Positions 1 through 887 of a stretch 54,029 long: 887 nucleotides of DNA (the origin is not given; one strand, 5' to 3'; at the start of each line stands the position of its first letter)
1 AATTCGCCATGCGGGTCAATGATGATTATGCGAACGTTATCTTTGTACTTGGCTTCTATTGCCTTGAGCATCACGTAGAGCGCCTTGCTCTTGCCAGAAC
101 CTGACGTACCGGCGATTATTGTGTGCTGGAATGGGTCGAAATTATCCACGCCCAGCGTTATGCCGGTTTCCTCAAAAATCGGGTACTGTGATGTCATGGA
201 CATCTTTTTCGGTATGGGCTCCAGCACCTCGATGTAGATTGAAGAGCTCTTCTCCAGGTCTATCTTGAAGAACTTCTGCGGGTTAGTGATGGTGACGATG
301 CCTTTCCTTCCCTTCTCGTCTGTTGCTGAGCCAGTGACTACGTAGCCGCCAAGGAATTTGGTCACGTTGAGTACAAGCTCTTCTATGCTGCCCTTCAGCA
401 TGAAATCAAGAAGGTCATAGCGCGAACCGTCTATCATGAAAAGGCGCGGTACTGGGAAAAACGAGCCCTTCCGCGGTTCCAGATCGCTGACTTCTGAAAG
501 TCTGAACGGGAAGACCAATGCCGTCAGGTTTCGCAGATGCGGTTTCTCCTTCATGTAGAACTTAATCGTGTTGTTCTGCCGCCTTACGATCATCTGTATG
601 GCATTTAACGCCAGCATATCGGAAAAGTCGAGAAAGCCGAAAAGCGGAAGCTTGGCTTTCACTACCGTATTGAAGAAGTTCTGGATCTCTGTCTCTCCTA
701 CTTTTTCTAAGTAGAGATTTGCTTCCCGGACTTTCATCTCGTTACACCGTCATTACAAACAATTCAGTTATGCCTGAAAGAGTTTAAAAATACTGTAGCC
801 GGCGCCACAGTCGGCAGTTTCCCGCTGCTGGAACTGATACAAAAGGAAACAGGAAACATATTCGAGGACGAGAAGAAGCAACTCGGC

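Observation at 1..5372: Candidate T4SS/Ced-like surface apparatus at the window edge: HerA/VirB4-class ATPase + giant anchored fibre + VirB2/TrbC-like mini-protein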

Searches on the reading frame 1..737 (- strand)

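Call 6: search_protein_families(library=pfam, proteins=[window:1-737:-], max_evalue=1)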
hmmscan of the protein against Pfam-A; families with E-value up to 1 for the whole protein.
window:1-737:- (245 aa): 8 families
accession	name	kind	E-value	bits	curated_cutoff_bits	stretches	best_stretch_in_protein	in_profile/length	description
PF01935.23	DUF87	-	2.3e-08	34.8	23.2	1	204-245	24-63/220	Helicase HerA, central domain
PF01580.24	FtsK_SpoIIIE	-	4.3e-06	26.8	24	1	204-243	40-80/221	FtsK/SpoIIIE family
PF10412.15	TrwB_AAD_bind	-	1.1e-05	24.9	20.5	1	204-245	16-54/387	Type IV secretion-system coupling protein DNA-binding domain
PF00437.27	T2SSE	-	0.027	13.5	24.9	1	206-232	145-171/370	Type II/IV secretion system protein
PF13555.12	AAA_29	-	0.11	12.6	27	1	202-218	21-37/61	P-loop containing region of AAA domain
PF06414.18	Zeta_toxin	-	0.16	11.8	22.3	1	206-237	19-49/199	Zeta toxin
PF00005.33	ABC_tran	-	0.22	12.6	25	1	201-228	9-36/137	ABC transporter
PF00270.35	DEAD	-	0.22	11.7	26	1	205-242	16-53/167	DEAD/DEAH box helicase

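Call 7: search_protein_families(library=ncbifam, proteins=[window:1-737:-], max_evalue=1)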
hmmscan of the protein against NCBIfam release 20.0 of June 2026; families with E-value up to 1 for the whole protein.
window:1-737:- (245 aa): 19 families
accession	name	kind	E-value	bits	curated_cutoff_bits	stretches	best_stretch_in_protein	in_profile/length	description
NF053655.1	CedD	equivalog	2.4e-05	23.2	600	1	191-245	209-260/527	DNA-translocating ATPase CedD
NF045975.1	VirB4_plasma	equivalog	0.00045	18.1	590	1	206-245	518-554/894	Mbov_0397 family ICE element conjugal transfer ATPase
TIGR03925.1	T7SS_EccC_b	equivalog_domain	0.0011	17.3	346.55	1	200-242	358-401/564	type VII secretion protein EccCb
TIGR02759.1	TraD_Ftype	equivalog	0.0016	17.3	521.35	1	203-242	176-212/566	type IV conjugative transfer system coupling protein TraD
NF045971.1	conju_CD1110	equivalog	0.0032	15.8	325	1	206-245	418-455/752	VirB4-like conjugal transfer ATPase, CD1110 family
NF040819.1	helicase_HerA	equivalog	0.0084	14.7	970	1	185-245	139-196/561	DNA double-strand break repair helicase HerA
NF007615.0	PRK10263.1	equivalog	0.01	13.5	1566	1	203-243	1010-1051/1355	DNA translocase FtsK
NF042944.1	HerA_antiphage_2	equivalog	0.011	14.6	850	1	144-245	79-183/576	anti-phage-associated helicase HerA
NF010282.0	PRK13724.1-4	equivalog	0.022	14.8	194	1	195-235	64-104/106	conjugal transfer protein TrbD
NF041000.1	ATPase_ComGA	equivalog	0.024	13.6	300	1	206-242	131-166/267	competence type IV pilus ATPase ComGA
TIGR03928.1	T7_EssCb_Firm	equivalog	0.025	12.2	778.4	1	205-243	471-510/1296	type VII secretion protein EssC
NF033849.1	ser_rich_anae_1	subfamily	0.07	10.4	650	1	201-242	757-802/1163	serine-rich protein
TIGR00929.1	VirB4_CagE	subfamily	0.072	11.3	643.1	1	205-241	439-473/792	VirB4 family type IV secretion/conjugal transfer ATPase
NF045973.1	conju_CD1115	equivalog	0.099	11.5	250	1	204-245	25-62/442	VirD4-like conjugal transfer protein, CD1115 family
NF041214.1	plasmid_TraB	equivalog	0.11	10.9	800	1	204-242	249-285/639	plasmid transfer protein TraB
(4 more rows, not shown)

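Call 12: find_homologous_proteins(query=window:1-737:-)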
Query window:1-737:- (245 aa): 5 proteins with E <= 0.001 among 341 candidates.
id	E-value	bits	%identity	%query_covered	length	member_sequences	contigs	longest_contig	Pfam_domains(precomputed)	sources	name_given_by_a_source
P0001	4.0e-156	535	100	100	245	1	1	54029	PF10412.16,PF01935.24,PF01580.25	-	-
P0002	3.3e-93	329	58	100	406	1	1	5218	PF10412.16,PF01935.24,PF01580.25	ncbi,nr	ncbi:DUF87 domain-containing protein, partial [Candidatus Micrarchaeota archaeon]|nr:DUF87 domain-co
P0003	8.5e-90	318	58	100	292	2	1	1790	PF10412.16,PF01935.24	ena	-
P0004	7.7e-88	312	56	98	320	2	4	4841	PF10412.16,PF01935.24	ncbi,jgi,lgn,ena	-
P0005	3.5e-85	303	56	100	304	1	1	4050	PF10412.16,PF01935.24,PF01580.25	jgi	-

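Call 13: find_encoding_contigs(protein=P0002, flank=10000)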
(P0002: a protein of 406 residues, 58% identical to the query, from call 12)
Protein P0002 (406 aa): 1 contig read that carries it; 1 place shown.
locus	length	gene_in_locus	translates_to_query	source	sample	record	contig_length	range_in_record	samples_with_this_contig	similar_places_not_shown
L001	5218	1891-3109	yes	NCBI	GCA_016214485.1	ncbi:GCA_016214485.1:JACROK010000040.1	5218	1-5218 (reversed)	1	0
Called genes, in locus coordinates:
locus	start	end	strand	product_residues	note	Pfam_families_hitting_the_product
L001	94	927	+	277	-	PF04402:SIMPL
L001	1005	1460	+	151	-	PF04307:YdjM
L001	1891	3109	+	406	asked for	PF01580:FtsK_SpoIIIE (weak), PF01935:DUF87, PF10412:TrwB_AAD_bind (weak)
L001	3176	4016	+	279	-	-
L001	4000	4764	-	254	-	-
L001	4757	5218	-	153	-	?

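Call 14: find_encoding_contigs(protein=P0004, flank=10000)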
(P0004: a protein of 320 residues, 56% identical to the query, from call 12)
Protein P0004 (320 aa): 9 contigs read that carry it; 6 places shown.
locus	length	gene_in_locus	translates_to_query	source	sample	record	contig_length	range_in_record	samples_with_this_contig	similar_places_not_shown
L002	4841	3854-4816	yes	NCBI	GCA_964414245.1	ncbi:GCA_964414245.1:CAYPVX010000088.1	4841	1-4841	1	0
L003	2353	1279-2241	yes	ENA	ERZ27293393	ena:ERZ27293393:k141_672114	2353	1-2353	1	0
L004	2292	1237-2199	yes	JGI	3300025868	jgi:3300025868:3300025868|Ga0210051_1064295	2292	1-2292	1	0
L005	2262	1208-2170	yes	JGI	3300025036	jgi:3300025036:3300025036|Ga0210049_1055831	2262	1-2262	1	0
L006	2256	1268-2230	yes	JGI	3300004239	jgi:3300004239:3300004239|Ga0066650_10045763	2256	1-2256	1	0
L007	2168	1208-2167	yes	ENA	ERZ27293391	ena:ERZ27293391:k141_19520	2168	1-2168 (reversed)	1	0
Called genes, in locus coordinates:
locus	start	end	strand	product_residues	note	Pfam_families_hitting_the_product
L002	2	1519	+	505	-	?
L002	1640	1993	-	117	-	PF01588:tRNA_bind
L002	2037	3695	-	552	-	PF00291:PALP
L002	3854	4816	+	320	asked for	PF01935:DUF87, PF10412:TrwB_AAD_bind (weak)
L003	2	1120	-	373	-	?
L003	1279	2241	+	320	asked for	PF01935:DUF87, PF10412:TrwB_AAD_bind (weak)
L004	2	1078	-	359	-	?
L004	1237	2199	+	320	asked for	PF01935:DUF87, PF10412:TrwB_AAD_bind (weak)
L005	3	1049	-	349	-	?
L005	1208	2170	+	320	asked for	PF01935:DUF87, PF10412:TrwB_AAD_bind (weak)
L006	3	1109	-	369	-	?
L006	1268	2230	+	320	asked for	PF01935:DUF87, PF10412:TrwB_AAD_bind (weak)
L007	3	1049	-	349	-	?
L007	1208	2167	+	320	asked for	PF01935:DUF87, PF10412:TrwB_AAD_bind (weak)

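Call 15: find_encoding_contigs(protein=P0005, flank=10000)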
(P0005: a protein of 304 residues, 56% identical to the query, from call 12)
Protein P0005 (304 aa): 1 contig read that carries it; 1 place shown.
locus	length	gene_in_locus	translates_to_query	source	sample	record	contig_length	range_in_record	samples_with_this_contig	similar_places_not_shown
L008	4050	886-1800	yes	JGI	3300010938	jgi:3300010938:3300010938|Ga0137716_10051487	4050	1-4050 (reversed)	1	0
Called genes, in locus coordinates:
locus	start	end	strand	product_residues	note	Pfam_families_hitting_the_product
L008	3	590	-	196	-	?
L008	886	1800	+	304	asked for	PF01580:FtsK_SpoIIIE (weak), PF01935:DUF87, PF10412:TrwB_AAD_bind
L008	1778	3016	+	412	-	-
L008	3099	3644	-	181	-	PF17941:PP_kinase_C_1, PF07894:SACK1 (faint), PF11495:TrmB_EBD_N (weak), PF13091:PLDc_2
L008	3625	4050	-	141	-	?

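Call 25: find_related_loci(query=A1, collection=genome_contigs, flank=10000)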
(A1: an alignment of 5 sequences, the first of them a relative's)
Query A1 (245 aa) in genome_contigs; peptide patterns used: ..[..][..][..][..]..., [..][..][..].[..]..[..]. (x = any residue, [..] = any of these).
196 stretches matched a pattern; 39 encode a relative of the query (tblastn E <= 1e-3); 39 distinct loci.
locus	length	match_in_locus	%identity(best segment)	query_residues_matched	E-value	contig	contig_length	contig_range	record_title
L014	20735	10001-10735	60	1-245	2e-106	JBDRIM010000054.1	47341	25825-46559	MAG: Candidatus Micrarchaeota archaeon isolate MEGAHIT-group-1.587 k141_503758, whole genome shotgun sequence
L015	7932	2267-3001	61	1-245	2e-104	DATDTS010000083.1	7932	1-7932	MAG TPA_asm: Candidatus Bilamarchaeaceae archaeon isolate SMAG_U8037 k141_1140639, whole genome shotgun sequence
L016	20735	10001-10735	60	1-245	2e-104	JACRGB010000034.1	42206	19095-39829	MAG: Candidatus Micrarchaeota archaeon isolate NC_groundwater_1740_Pr3_B-0.1um_41_29 SR-2_scaffold_141_2401365, whole ge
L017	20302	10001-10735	61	1-245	5e-103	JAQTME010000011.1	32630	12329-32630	MAG: Candidatus ainarchaeum sp. isolate STA_33 NODE_2602_length_32630_cov_3.667569_Sandtown_A, whole genome shotgun sequ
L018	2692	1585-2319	60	1-245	3e-106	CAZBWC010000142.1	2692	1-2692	MAG TPA_asm: Candidatus Micrarchaeota archaeon isolate SRP269290_co1_298 genome assembly, contig: NODE_75305_length_2692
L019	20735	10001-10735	59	1-245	2e-102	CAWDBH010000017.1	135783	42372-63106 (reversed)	MAG: uncultured Candidatus Micrarchaeota archaeon isolate MFD01689.bin.2.62 genome assembly, contig: contig_51613, whole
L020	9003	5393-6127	60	1-245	1e-101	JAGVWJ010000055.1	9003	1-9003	Candidatus Micrarchaeota archaeon isolate RIFCSPLOWO2_12_FULL_37_11 rifcsplowo2_12_scaffold_12560, whole genome shotgun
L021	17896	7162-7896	59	1-245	4e-101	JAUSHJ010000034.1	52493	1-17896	MAG: Candidatus Micrarchaeota archaeon isolate E14_metabat.bin.186 E14_k141_550776, whole genome shotgun sequence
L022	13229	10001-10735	56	1-245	1e-99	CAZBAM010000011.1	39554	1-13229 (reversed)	MAG TPA_asm: Candidatus Micrarchaeota archaeon isolate binchicken_co33_206 genome assembly, contig: NODE_798_length_3955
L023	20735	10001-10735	59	1-245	4e-99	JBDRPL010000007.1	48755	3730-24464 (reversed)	MAG: Candidatus Micrarchaeota archaeon isolate MEGAHIT-group-2.116 k141_915919, whole genome shotgun sequence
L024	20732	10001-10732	59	1-245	3e-97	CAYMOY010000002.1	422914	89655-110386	MAG TPA_asm: Candidatus Micrarchaeota archaeon isolate binchicken_co66_60 genome assembly, contig: NODE_13_length_422914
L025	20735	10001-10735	55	1-245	3e-97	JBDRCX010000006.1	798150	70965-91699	MAG: Candidatus Micrarchaeota archaeon isolate MEGAHIT-group-1.22 k141_4153033, whole genome shotgun sequence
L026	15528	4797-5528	56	1-245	9e-96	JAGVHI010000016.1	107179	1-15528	MAG: archaeon isolate DeMMO2_26 c_000000017129, whole genome shotgun sequence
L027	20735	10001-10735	56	1-245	1e-100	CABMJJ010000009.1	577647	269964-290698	uncultured archaeon isolate LFW-283_2 genome assembly, contig: LFW2832_7, whole genome shotgun sequence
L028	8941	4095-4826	58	1-245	2e-94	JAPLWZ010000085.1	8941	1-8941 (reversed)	MAG: Candidatus Micrarchaeota archaeon isolate LacPavin_0920_WC57_MAG_51_7 LacPavin_0920_WC57_scaffold_279951, whole gen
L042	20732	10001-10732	50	1-245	1e-83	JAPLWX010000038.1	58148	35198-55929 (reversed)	MAG: Candidatus Micrarchaeota archaeon isolate LacPavin_0419_WC90_MAG_54_17 LacPavin_0419_WC90_scaffold_814201, whole ge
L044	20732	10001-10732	49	1-245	1e-82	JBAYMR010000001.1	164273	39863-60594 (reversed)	MAG: Candidatus Micrarchaeia archaeon isolate SO_2016_LW1_44 scaffold00026_LW64-88_2016, whole genome shotgun sequence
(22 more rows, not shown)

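Call 28: search_protein_families(library=pfam, proteins=[L017:10001-12094:+, L014:10001-12274:+, L044:9992-12751:+], max_evalue=0.01)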
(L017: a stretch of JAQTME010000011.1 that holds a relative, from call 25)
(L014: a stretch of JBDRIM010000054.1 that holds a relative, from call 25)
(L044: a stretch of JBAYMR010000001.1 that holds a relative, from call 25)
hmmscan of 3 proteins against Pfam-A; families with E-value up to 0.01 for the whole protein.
L017:10001-12094:+ (697 aa): 4 families
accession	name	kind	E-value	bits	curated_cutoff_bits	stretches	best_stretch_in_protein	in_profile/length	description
PF01935.23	DUF87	-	2.9e-10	41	23.2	1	204-396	24-201/220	Helicase HerA, central domain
PF10412.15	TrwB_AAD_bind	-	1.8e-08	34.1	20.5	1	204-494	16-314/387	Type IV secretion-system coupling protein DNA-binding domain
PF01580.24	FtsK_SpoIIIE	-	0.00095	19.1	24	1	194-257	39-95/221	FtsK/SpoIIIE family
PF13604.12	AAA_30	-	0.0025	18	27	0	205-250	20-62/191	AAA domain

L014:10001-12274:+ (757 aa): 3 families
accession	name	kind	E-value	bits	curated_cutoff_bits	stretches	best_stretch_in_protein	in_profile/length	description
PF01935.23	DUF87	-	2.2e-10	41.5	23.2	1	203-321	23-101/220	Helicase HerA, central domain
PF10412.15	TrwB_AAD_bind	-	1.6e-08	34.3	20.5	1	203-490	15-310/387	Type IV secretion-system coupling protein DNA-binding domain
PF01580.24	FtsK_SpoIIIE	-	0.00011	22.2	24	1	183-251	18-89/221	FtsK/SpoIIIE family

L044:9992-12751:+ (919 aa): 4 families
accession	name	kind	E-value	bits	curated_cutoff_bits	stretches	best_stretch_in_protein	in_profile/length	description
PF01935.23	DUF87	-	2.3e-10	41.4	23.2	1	192-262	9-69/220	Helicase HerA, central domain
PF10412.15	TrwB_AAD_bind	-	4e-08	33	20.5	1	206-257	16-64/387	Type IV secretion-system coupling protein DNA-binding domain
PF01580.24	FtsK_SpoIIIE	-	6.5e-07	29.4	24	1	201-250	35-86/221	FtsK/SpoIIIE family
PF13401.12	AAA_22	-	0.00026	21.7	27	0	207-288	7-82/130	AAA domain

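Call 29: search_protein_families(library=ncbifam, proteins=[L017:10001-12094:+, L014:10001-12274:+, L044:9992-12751:+], max_evalue=0.01)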
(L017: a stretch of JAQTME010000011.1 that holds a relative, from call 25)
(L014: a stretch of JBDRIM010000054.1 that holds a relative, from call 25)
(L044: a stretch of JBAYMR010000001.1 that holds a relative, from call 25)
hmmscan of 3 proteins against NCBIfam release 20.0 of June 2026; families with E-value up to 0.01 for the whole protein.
L017:10001-12094:+ (697 aa): 9 families
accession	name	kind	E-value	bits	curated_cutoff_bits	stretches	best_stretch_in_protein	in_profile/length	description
NF053655.1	CedD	equivalog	5.8e-11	41.7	600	1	192-257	210-272/527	DNA-translocating ATPase CedD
NF045973.1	conju_CD1115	equivalog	2e-06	26.9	250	0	423-498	285-365/442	VirD4-like conjugal transfer protein, CD1115 family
NF045971.1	conju_CD1110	equivalog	5.7e-06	24.9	325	0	393-507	590-710/752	VirB4-like conjugal transfer ATPase, CD1110 family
TIGR02759.1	TraD_Ftype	equivalog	0.00033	19.6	521.35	1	203-248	176-218/566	type IV conjugative transfer system coupling protein TraD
NF040819.1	helicase_HerA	equivalog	0.00059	18.5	970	1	205-265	158-219/561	DNA double-strand break repair helicase HerA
NF045975.1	VirB4_plasma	equivalog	0.00079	17.2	590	1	207-250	519-559/894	Mbov_0397 family ICE element conjugal transfer ATPase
TIGR00929.1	VirB4_CagE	subfamily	0.00097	17.5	643.1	0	202-241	436-473/792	VirB4 family type IV secretion/conjugal transfer ATPase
TIGR03925.1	T7SS_EccC_b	equivalog_domain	0.001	17.5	346.55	1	199-259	357-418/564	type VII secretion protein EccCb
NF033849.1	ser_rich_anae_1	subfamily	0.0047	14.3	650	0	201-246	757-806/1163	serine-rich protein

L014:10001-12274:+ (757 aa): 8 families
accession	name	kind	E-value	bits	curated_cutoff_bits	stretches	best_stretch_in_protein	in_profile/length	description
NF053655.1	CedD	equivalog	3.3e-09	36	600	1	191-258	209-273/527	DNA-translocating ATPase CedD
NF042944.1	HerA_antiphage_2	equivalog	7.9e-07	28.2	850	1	118-261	53-198/576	anti-phage-associated helicase HerA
NF045971.1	conju_CD1110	equivalog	3.9e-06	25.4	325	1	206-269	418-484/752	VirB4-like conjugal transfer ATPase, CD1110 family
NF045973.1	conju_CD1115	equivalog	1.3e-05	24.2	250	0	204-248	25-65/442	VirD4-like conjugal transfer protein, CD1115 family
TIGR02759.1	TraD_Ftype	equivalog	5.2e-05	22.2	521.35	1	202-262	175-235/566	type IV conjugative transfer system coupling protein TraD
NF042943.1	HerA_antiphage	equivalog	0.00011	21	800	1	203-254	156-205/566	anti-phage-associated helicase HerA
NF040819.1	helicase_HerA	equivalog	0.0018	16.9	970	1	204-268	157-222/561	DNA double-strand break repair helicase HerA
NF033849.1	ser_rich_anae_1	subfamily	0.0028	15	650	0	190-243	747-803/1163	serine-rich protein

L044:9992-12751:+ (919 aa): 5 families
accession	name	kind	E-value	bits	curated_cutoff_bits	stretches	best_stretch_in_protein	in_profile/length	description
NF053655.1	CedD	equivalog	5.8e-08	31.8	600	1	193-258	209-271/527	DNA-translocating ATPase CedD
NF042943.1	HerA_antiphage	equivalog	4e-06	25.7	800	1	193-254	145-203/566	anti-phage-associated helicase HerA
TIGR02759.1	TraD_Ftype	equivalog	0.00011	21.2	521.35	0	205-256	176-224/566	type IV conjugative transfer system coupling protein TraD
TIGR03925.1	T7SS_EccC_b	equivalog_domain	0.00018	20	346.55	1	200-260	357-417/564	type VII secretion protein EccCb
NF045973.1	conju_CD1115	equivalog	0.0033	16.3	250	0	206-250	25-65/442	VirD4-like conjugal transfer protein, CD1115 family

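Call 30: search_solved_structures(query=L017:10001-12094:+, max_evalue=0.01)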
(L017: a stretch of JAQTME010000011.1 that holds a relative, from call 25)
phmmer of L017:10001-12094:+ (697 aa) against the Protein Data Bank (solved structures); distinct sequences matched with E-value up to 0.01: 0.

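Call 33: search_protein_families(library=pfam, proteins=[L014:13255-14100:-, L014:14081-14875:-, L014:14859-15656:-, L025:12129-13703:-, L014:6442-8031:+, L014:9762-10010:+, L014:12305-13327:+, L014:18976-19692:-], max_evalue=0.1)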
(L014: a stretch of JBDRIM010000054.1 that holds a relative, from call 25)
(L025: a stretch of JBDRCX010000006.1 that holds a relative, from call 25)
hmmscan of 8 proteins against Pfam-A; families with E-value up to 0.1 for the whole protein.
L014:13255-14100:- (281 aa): 0 families

L014:14081-14875:- (264 aa): 0 families

L014:14859-15656:- (265 aa): 0 families

L025:12129-13703:- (524 aa): 0 families

L014:6442-8031:+ (529 aa): 0 families

L014:9762-10010:+ (82 aa): 0 families

L014:12305-13327:+ (340 aa): 1 family
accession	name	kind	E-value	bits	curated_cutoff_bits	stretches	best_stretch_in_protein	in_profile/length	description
PF00291.31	PALP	-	2.8e-15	56.9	35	1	42-335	11-295/295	Pyridoxal-phosphate dependent enzyme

L014:18976-19692:- (238 aa): 6 families
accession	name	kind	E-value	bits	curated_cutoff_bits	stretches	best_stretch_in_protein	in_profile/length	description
PF04967.18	HTH_10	-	4.7e-18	65.2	23.1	1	176-227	1-52/53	HTH DNA binding domain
PF01381.28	HTH_3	-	0.0092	16.4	23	1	196-220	7-31/55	Helix-turn-helix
PF24280.2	HVO_A0563_N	-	0.012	15.9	27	1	96-154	82-140/145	HVO_A0563, N-terminal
PF13412.12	HTH_24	-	0.015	15.3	21.9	1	198-225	17-44/48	Winged helix-turn-helix DNA-binding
PF18497.6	RNase_3_N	-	0.021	15.3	26.8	0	115-186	20-73/95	Ribonuclease III N-terminal domain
PF09012.17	FeoC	-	0.068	13.8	21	0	192-222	8-38/69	FeoC like transcriptional regulator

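Call 34: search_protein_families(library=padloc, proteins=[L017:10001-12094:+, L014:13255-14100:-, L014:14081-14875:-, L025:12129-13703:-], max_evalue=0.1)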
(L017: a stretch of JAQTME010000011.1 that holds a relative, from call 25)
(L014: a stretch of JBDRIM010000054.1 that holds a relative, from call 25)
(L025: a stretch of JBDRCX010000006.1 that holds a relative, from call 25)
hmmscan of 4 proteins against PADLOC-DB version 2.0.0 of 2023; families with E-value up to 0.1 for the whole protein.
L017:10001-12094:+ (697 aa): 9 families
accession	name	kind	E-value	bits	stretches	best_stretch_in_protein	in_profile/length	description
PDLC04140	mad8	-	1.9e-13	48.6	1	202-509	26-269/314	mads_8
PDLC04105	HerA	-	5e-07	26.6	1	204-251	167-212/576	-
PDLC04103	HerA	-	0.00012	18.6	1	204-253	173-219/579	-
PDLC04102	HerA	-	0.00018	18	1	187-251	160-227/654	-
PDLC02684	DndH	-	0.00067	15.2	0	204-248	1368-1417/1715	DndH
PDLC01055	HerA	-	0.001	16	1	204-250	158-203/532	Type III coevolved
PDLC01734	typeIV_RecD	-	0.005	13.1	1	196-249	347-397/763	RecD_0_IVD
PDLC04107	HerA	-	0.039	11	1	204-253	170-217/306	-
PDLC04100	HerA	-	0.044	10.4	0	204-252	164-210/580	-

L014:13255-14100:- (281 aa): 0 families

L014:14081-14875:- (264 aa): 0 families

L025:12129-13703:- (524 aa): 0 families

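Call 35: search_protein_families(library=phrogs, proteins=[L017:10001-12094:+, L014:13255-14100:-, L014:14081-14875:-, L025:12129-13703:-], max_evalue=0.1)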
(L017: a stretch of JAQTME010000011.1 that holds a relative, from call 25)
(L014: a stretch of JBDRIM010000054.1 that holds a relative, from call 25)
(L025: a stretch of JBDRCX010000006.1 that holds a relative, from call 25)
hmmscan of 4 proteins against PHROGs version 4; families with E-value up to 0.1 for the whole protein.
L017:10001-12094:+ (697 aa): 5 families
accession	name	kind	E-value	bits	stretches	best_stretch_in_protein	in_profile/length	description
phrog_7035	-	unknown function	8.3e-17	61.8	2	379-556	434-608/969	-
phrog_5156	-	unknown function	3.6e-13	49.5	1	190-516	397-752/824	-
phrog_2666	-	head and packaging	4.2e-07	30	1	195-250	313-365/555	terminase large subunit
phrog_1358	-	moron, auxiliary metabolic gene and host takeover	0.00084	17.9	1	164-258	565-660/1382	FtsK/SpoIIIE-like protein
phrog_28090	-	unknown function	0.081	14.4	0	430-480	42-90/104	-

L014:13255-14100:- (281 aa): 2 families
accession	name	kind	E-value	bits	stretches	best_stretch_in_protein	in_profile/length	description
phrog_15341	-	unknown function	0.006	17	1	161-210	29-78/276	-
phrog_24379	-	unknown function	0.034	15.5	0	77-140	20-83/111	-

L014:14081-14875:- (264 aa): 1 family
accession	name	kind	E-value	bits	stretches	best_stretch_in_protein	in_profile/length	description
phrog_35562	-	unknown function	0.063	14.5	0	58-100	17-59/75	-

L025:12129-13703:- (524 aa): 3 families
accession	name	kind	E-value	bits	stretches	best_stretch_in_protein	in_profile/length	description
phrog_15341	-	unknown function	0.0017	18.8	1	398-478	47-131/276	-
phrog_8962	-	unknown function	0.0023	18.7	0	198-217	9-28/33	-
phrog_3389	-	unknown function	0.025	15.6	0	198-217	35-54/59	-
